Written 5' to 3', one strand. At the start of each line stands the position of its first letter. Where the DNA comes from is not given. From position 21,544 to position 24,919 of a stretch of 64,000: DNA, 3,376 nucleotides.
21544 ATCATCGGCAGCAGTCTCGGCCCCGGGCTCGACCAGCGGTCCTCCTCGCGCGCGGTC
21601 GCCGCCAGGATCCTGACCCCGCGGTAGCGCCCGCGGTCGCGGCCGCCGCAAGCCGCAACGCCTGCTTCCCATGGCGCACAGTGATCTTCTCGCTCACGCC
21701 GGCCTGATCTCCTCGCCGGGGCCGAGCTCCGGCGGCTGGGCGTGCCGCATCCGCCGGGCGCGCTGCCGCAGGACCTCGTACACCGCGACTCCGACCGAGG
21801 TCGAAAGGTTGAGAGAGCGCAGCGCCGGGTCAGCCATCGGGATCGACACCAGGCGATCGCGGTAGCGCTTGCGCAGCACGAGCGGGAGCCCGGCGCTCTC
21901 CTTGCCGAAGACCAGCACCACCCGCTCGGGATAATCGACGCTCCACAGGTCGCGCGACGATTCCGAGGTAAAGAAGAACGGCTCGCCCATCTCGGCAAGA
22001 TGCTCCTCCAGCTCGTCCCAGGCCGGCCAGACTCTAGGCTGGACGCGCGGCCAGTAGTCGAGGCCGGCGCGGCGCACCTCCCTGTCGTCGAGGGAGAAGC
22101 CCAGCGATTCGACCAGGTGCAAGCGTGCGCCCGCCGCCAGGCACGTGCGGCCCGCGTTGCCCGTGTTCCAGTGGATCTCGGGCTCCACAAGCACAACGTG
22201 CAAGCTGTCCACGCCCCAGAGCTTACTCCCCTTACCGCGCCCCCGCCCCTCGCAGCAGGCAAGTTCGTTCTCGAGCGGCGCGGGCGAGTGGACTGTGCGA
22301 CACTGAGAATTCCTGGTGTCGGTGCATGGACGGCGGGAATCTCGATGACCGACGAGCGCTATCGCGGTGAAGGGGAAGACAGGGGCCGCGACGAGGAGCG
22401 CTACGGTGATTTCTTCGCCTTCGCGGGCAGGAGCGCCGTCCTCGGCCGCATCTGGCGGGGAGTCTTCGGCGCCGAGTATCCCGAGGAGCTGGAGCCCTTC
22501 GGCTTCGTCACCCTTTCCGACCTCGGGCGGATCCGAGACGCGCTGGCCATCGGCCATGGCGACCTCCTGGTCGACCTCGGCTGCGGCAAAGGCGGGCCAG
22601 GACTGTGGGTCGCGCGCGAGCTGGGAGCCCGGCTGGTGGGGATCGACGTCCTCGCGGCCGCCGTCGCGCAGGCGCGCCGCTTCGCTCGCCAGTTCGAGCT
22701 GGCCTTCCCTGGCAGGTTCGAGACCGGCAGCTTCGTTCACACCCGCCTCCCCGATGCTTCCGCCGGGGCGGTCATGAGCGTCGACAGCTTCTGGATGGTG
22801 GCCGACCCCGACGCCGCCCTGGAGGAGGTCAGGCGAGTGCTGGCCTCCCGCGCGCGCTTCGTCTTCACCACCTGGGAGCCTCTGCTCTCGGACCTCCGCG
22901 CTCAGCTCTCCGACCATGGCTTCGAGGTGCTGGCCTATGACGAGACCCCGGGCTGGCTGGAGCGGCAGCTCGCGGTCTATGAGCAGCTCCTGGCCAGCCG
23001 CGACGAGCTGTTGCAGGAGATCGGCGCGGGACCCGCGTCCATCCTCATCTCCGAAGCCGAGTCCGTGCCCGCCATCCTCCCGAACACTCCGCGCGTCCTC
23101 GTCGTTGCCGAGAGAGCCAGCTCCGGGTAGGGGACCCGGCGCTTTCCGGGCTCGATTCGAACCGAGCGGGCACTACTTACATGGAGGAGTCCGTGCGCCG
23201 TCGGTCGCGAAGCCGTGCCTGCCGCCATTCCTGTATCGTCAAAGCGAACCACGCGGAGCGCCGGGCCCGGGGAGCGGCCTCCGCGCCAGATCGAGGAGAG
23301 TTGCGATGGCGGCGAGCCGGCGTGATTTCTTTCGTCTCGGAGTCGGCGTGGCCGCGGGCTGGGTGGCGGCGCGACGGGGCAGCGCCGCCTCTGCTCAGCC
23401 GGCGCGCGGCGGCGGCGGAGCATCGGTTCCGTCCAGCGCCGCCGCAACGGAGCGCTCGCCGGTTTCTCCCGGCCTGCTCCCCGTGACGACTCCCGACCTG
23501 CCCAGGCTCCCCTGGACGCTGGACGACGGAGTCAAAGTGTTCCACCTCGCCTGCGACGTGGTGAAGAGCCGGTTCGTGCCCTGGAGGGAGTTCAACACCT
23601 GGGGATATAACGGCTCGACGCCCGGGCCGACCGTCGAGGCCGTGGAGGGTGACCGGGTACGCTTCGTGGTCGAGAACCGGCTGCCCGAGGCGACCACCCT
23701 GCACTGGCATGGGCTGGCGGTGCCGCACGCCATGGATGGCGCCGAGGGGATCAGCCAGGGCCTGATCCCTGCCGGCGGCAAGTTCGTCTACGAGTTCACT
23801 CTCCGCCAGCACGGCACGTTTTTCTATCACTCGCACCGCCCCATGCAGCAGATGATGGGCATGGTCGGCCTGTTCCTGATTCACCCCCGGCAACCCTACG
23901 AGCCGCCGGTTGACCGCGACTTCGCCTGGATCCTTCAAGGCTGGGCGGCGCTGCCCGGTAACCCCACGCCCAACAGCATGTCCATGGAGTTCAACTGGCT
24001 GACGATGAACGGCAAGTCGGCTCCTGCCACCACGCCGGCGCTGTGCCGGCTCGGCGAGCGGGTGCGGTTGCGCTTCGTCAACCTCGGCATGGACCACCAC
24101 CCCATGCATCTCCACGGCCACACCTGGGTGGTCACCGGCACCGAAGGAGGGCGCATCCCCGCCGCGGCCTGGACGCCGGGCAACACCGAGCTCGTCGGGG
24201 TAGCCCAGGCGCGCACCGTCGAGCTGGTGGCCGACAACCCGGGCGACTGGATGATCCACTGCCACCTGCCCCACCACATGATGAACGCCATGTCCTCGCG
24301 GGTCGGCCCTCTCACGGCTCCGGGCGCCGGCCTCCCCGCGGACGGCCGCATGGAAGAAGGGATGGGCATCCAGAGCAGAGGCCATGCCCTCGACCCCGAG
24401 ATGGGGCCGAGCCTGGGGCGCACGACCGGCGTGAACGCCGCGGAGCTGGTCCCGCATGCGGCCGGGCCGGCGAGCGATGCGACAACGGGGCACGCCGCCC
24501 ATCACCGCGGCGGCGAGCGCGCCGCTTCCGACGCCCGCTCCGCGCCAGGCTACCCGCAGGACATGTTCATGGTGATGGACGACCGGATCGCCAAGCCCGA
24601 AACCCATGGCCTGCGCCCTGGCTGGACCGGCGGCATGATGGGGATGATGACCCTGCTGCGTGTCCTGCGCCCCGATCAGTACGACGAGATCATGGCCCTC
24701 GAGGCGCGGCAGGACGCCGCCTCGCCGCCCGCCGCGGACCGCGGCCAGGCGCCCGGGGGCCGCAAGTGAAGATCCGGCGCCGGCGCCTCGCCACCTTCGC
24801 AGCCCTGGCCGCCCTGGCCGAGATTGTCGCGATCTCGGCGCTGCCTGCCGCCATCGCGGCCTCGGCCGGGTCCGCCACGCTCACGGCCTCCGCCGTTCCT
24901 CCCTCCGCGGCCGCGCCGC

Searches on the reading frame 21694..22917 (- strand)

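Call 14: search_protein_families(library=pfam, proteins=[window:21694-22917:-], max_evalue=0.01)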
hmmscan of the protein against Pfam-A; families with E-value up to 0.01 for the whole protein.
window:21694-22917:- (407 aa): 1 family
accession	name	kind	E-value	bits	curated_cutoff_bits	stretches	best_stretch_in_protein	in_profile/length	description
PF00588.24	SpoU_methylase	-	3.1e-28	99.1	29.7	1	239-380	2-142/142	SpoU rRNA Methylase family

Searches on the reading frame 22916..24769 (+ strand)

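Call 14: search_protein_families(library=pfam, proteins=[window:22916-24769:+], max_evalue=0.01)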
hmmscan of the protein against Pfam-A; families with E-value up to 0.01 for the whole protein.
window:22916-24769:+ (617 aa): 3 families
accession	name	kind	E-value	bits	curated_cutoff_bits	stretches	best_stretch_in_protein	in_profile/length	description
PF07732.21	Cu-oxidase_3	-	3.1e-35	121.2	21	1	227-326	16-118/119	Multicopper oxidase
PF07731.20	Cu-oxidase_2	-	8.4e-27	94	20.4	2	361-462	22-130/137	Multicopper oxidase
PF00394.28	Cu-oxidase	-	0.00045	20.8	21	1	360-453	37-137/157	Multicopper oxidase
